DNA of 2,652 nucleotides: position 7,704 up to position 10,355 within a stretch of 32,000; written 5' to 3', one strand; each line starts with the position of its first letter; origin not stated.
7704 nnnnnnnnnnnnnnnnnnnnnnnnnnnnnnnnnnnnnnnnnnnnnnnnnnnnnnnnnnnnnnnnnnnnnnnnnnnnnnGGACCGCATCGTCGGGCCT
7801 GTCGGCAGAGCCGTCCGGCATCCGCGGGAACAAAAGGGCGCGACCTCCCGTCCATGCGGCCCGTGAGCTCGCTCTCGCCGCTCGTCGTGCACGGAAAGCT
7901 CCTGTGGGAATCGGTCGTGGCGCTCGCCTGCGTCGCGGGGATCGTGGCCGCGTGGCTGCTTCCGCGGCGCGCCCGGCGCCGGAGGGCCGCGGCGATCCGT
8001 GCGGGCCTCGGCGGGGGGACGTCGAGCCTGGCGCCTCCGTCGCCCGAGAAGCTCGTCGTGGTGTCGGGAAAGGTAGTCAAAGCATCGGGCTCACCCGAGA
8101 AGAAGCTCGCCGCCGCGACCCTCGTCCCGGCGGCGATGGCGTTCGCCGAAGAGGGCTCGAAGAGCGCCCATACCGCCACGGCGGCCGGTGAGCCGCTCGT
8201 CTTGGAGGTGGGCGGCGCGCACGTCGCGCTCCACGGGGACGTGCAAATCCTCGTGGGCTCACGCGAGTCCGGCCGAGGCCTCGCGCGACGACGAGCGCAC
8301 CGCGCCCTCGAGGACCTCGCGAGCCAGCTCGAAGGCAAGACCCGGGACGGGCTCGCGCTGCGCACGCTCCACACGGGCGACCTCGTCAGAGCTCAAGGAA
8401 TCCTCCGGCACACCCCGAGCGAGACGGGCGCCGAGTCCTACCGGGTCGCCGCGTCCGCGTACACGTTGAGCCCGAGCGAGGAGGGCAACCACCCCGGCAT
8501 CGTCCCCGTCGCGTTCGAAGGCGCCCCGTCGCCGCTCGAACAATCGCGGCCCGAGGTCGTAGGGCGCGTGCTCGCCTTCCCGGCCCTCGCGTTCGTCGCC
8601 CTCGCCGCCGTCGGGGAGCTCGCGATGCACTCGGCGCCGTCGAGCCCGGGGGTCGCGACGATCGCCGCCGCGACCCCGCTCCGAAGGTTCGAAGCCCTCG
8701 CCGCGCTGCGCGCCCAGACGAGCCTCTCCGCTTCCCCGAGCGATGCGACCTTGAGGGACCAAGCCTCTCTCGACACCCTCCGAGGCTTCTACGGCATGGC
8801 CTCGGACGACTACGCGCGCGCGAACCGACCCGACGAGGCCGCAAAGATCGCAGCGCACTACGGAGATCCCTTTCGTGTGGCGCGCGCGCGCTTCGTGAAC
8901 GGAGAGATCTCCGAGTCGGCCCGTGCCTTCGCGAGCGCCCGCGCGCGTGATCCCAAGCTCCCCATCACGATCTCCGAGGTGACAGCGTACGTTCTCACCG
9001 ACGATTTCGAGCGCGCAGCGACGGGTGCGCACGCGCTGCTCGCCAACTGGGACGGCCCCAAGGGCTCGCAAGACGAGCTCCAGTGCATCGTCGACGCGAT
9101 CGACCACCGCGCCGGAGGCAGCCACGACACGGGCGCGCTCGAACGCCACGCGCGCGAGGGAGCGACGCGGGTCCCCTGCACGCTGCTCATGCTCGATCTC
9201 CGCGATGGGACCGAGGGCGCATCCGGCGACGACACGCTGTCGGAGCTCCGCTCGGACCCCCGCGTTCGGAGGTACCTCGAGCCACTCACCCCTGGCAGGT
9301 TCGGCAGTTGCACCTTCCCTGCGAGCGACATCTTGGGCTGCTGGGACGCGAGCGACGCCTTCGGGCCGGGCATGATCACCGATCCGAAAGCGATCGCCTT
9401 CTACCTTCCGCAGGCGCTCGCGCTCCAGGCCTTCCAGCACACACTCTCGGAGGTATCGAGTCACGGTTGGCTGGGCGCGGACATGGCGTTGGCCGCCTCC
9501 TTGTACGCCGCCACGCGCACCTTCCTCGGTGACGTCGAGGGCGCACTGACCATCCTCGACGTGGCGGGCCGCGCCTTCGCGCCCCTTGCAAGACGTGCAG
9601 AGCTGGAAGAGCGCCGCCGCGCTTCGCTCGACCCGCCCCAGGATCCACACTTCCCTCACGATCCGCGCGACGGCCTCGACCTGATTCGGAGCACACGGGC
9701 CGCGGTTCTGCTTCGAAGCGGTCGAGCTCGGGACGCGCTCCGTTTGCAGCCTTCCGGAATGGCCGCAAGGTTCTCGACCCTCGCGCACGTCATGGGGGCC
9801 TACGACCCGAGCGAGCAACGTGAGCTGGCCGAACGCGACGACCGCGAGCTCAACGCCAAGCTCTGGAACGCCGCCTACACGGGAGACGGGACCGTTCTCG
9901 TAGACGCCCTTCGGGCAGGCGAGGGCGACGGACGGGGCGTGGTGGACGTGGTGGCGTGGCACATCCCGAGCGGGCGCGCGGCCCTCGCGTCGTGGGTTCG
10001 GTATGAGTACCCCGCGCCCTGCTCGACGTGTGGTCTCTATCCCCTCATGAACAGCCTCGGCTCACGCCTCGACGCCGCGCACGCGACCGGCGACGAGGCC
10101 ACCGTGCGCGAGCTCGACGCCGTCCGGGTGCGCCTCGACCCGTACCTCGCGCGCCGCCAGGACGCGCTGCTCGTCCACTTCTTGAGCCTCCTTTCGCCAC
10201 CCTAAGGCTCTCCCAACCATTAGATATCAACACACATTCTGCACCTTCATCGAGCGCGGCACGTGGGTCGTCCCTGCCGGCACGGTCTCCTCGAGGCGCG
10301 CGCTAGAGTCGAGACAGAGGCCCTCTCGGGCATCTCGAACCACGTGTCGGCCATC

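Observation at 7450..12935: ~2.6-kb tandem duplication producing two large membrane-protein paralogs with mosaic identity (gene-conversion signature)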

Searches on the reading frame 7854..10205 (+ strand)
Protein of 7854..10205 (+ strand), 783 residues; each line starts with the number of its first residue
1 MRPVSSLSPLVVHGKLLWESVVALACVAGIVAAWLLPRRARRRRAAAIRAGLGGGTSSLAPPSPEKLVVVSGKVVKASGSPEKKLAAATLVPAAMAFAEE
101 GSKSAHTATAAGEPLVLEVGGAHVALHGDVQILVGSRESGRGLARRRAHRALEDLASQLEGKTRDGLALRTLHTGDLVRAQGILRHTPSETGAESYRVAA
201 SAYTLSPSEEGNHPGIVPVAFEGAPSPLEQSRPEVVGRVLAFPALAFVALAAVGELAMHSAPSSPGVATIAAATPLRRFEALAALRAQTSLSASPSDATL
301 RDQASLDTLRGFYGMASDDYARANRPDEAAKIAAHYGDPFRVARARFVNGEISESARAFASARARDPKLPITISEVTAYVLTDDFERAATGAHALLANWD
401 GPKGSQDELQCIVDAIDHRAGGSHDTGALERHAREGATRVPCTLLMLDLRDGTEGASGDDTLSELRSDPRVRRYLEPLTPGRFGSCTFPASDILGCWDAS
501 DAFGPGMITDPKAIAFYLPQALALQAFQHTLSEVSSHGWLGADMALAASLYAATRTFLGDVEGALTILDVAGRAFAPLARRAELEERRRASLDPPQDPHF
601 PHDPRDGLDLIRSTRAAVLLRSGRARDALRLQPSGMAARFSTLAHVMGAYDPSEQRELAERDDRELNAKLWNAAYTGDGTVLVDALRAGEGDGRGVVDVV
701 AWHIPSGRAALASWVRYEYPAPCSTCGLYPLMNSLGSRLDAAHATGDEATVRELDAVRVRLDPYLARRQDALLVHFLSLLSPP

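Call 4: search_protein_families(library=pfam, proteins=[window:7854-10205:+], max_evalue=0.1)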
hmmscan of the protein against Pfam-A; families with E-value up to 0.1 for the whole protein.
window:7854-10205:+ (783 aa): 0 families

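Call 9: find_homologous_proteins(query=window:7854-10205:+)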
Query window:7854-10205:+ (783 aa): 6 proteins with E <= 0.001 among 8000 candidates.
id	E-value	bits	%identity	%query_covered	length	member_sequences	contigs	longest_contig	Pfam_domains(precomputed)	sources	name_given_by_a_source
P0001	0.0e+0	1705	100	100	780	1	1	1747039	-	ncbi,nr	ncbi:MAG: hypothetical protein IPK71_33265 [Myxococcales bacterium]|nr:hypothetical protein [Myxococ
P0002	0.0e+0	1210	73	100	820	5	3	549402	-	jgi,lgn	jgi:hypothetical protein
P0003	0.0e+0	1199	72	100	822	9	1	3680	-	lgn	-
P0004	0.0e+0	1162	92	74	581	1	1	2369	-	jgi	jgi:hypothetical protein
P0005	4.4e-205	701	94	47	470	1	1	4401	-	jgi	jgi:hypothetical protein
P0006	1.8e-184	633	45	100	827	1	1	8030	-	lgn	-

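Call 10: find_related_loci(query=A1, collection=genome_contigs, flank=10000)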
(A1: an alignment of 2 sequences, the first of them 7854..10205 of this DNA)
Query A1 (783 aa) in genome_contigs; peptide patterns used: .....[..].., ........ (x = any residue, [..] = any of these).
333 stretches matched a pattern, but none encodes a relative of the query by tblastn (E <= 1e-3).

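Call 12: find_encoding_contigs(protein=P0002, flank=10000, max_places=6)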
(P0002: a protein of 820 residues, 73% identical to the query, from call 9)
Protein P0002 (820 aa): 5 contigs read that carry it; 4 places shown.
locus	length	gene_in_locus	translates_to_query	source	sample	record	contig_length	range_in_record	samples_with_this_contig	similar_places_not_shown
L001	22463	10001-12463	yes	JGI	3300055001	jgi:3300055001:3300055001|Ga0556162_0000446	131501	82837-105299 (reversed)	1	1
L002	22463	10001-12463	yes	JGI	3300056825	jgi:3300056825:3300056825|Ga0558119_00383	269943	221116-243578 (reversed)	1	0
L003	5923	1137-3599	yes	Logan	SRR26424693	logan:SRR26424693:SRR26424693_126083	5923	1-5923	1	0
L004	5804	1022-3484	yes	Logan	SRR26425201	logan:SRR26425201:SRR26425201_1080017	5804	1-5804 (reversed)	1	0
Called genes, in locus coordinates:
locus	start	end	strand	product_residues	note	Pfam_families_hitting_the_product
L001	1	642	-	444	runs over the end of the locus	PF00344:SecY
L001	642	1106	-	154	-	PF00828:Ribosomal_L27A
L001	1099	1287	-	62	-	PF00327:Ribosomal_L30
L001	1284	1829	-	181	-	PF00333:Ribosomal_S5, PF03719:Ribosomal_S5_C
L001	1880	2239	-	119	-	PF00861:Ribosomal_L18p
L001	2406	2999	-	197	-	PF00347:Ribosomal_L6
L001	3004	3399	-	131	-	PF00410:Ribosomal_S8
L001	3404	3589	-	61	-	PF00253:Ribosomal_S14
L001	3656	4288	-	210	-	PF00281:Ribosomal_L5, PF00673:Ribosomal_L5_C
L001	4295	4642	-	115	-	PF00467:KOW, PF17136:ribosomal_L24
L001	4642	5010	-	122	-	PF00238:Ribosomal_L14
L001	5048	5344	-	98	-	PF00366:Ribosomal_S17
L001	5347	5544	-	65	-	PF00831:Ribosomal_L29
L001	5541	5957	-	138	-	PF00252:Ribosomal_L16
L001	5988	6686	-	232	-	PF07650:KH_2, PF00189:Ribosomal_S3_C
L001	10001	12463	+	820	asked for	-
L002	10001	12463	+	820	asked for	-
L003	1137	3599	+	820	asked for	-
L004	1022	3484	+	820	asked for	-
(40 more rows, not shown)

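Call 13: find_encoding_contigs(protein=P0006, flank=10000, max_places=6)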
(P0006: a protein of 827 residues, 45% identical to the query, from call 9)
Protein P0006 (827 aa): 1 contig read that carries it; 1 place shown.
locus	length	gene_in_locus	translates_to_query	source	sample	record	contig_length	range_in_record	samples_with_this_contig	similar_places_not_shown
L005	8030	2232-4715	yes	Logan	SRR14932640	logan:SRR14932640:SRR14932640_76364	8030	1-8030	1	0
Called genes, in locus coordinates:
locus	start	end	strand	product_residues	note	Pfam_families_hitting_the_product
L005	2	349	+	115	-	?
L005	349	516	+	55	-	-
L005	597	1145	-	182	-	-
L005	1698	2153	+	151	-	-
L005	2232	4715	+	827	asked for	-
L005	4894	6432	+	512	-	PF00171:Aldedh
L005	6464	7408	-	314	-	-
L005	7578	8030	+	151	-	?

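Call 14: find_encoding_contigs(protein=P0004, flank=10000)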
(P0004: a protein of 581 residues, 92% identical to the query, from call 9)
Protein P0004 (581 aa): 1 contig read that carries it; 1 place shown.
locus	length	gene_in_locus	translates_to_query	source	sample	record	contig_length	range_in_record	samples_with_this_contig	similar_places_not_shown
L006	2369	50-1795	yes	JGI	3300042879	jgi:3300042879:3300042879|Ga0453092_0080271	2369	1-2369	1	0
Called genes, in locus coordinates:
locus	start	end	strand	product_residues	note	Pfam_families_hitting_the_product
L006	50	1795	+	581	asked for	-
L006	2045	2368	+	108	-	?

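Call 15: find_encoding_contigs(protein=P0005, flank=10000)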
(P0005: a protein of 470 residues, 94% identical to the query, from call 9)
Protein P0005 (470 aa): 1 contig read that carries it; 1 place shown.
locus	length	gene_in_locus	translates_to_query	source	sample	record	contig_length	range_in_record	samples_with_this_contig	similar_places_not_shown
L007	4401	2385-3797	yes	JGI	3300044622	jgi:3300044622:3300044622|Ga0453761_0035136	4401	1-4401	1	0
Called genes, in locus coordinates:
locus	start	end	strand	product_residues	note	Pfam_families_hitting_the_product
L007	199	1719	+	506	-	PF01039:Carboxyl_trans, PF03255:ACCA (weak)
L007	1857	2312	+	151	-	-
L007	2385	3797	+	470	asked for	-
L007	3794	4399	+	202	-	?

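Call 16: find_encoding_contigs(protein=P0003, flank=10000)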
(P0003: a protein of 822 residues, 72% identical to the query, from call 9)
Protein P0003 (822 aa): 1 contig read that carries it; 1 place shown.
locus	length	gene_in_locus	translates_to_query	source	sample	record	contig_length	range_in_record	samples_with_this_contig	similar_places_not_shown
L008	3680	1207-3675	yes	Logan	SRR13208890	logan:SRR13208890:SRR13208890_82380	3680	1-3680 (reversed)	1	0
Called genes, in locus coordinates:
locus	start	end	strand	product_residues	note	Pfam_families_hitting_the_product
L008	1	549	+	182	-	?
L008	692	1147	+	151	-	-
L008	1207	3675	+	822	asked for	-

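Call 31: search_protein_families(library=ncbifam, proteins=[window:7854-10205:+], max_evalue=0.01)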
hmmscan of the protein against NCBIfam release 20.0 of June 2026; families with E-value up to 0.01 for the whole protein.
window:7854-10205:+ (783 aa): 0 families

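Call 48: search_protein_families(library=padloc, proteins=[window:7854-10205:+], max_evalue=0.1)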
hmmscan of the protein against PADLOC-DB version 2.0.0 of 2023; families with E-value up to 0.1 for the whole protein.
window:7854-10205:+ (783 aa): 0 families

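Call 105: find_encoding_contigs(protein=P0001, flank=6000, max_places=6)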
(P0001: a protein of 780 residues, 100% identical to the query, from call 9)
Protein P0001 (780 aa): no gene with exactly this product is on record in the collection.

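Call 106: list_cluster_members(proteins=[P0002, P0003, P0001, P0004, P0158])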
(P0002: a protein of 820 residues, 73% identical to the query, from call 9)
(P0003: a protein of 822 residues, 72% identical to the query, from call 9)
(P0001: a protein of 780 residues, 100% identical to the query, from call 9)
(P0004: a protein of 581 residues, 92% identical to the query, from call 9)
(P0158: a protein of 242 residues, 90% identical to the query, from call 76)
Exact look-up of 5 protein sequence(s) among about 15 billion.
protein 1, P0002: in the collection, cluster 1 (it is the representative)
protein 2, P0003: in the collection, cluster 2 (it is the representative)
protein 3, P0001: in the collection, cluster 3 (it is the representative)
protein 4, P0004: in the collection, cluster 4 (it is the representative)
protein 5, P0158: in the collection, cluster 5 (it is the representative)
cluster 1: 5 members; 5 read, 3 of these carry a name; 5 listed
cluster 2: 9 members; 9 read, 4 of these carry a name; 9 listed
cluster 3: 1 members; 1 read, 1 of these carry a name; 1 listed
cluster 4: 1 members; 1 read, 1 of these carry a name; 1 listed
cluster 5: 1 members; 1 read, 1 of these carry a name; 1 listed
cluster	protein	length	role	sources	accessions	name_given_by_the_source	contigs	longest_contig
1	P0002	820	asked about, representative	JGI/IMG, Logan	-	hypothetical protein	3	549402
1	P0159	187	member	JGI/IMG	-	hypothetical protein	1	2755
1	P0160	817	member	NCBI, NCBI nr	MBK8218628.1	MAG: hypothetical protein IPK71_33270 [Myxococcales bacterium] | hypothetical protein [Myxococcales bacterium]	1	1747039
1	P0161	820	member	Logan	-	-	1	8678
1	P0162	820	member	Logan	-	-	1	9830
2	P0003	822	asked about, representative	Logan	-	-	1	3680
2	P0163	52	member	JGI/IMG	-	hypothetical protein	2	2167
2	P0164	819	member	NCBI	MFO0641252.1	MAG: hypothetical protein U0183_18655 [Polyangiaceae bacterium]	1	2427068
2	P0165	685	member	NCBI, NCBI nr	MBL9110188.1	MAG: hypothetical protein JNM74_12980, partial [Myxococcales bacterium] | hypothetical protein [Myxococcales bacterium]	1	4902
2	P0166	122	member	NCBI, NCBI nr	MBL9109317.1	MAG: hypothetical protein JNM74_08605, partial [Myxococcales bacterium] | hypothetical protein [Myxococcales bacterium]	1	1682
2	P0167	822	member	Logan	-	-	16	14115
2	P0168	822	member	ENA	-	-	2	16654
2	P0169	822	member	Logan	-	-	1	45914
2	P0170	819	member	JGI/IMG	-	-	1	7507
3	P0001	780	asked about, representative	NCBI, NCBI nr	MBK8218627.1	MAG: hypothetical protein IPK71_33265 [Myxococcales bacterium] | hypothetical protein [Myxococcales bacterium]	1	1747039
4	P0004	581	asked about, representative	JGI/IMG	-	hypothetical protein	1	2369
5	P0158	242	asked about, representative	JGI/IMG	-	hypothetical protein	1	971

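Call 108: find_encoding_contigs(protein=P0164, flank=6000, max_places=3)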
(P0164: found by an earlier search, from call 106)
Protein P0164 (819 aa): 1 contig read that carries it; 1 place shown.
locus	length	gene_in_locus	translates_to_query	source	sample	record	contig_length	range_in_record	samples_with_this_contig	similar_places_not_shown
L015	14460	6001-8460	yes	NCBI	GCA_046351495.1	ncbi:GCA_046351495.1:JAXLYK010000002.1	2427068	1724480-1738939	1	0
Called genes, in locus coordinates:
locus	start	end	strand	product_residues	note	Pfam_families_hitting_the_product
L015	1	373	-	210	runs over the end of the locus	PF00281:Ribosomal_L5, PF00673:Ribosomal_L5_C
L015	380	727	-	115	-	PF00467:KOW, PF17136:ribosomal_L24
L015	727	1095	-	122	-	PF00238:Ribosomal_L14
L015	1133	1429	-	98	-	PF00366:Ribosomal_S17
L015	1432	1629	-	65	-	PF00831:Ribosomal_L29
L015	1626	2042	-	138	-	PF00252:Ribosomal_L16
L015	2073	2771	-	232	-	PF07650:KH_2, PF00189:Ribosomal_S3_C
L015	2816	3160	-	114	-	PF00237:Ribosomal_L22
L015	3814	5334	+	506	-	PF01039:Carboxyl_trans, PF03255:ACCA (weak)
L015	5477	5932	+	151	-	-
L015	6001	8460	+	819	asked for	-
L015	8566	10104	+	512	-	PF00171:Aldedh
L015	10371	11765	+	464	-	PF00069:Pkinase, PF07714:PK_Tyr_Ser-Thr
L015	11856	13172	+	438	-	PF03882:WHD_KicB, PF17192:MukF_M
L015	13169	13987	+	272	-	PF04288:MukE, PF21980:MksE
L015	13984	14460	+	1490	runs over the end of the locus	PF04310:MukB, PF13555:AAA_29 (weak), PF16330:MukB_hinge, PF13558:SbcC_Walker_B (weak)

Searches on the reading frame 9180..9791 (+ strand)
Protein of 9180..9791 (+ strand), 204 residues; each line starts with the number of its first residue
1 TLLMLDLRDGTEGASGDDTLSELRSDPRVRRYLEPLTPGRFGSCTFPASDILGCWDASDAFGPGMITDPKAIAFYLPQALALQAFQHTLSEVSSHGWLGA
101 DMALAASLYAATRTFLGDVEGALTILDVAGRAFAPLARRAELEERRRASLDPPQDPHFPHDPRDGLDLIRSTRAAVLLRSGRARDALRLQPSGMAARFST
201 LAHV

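Call 76: find_homologous_proteins(query=window:9180-9791:+, max_evalue=0.01)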
Query window:9180-9791:+ (204 aa): 1 proteins with E <= 0.01 among 1828 candidates.
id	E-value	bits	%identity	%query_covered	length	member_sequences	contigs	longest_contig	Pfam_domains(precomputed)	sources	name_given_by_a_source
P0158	1.8e-45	173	90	50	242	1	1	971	-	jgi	jgi:hypothetical protein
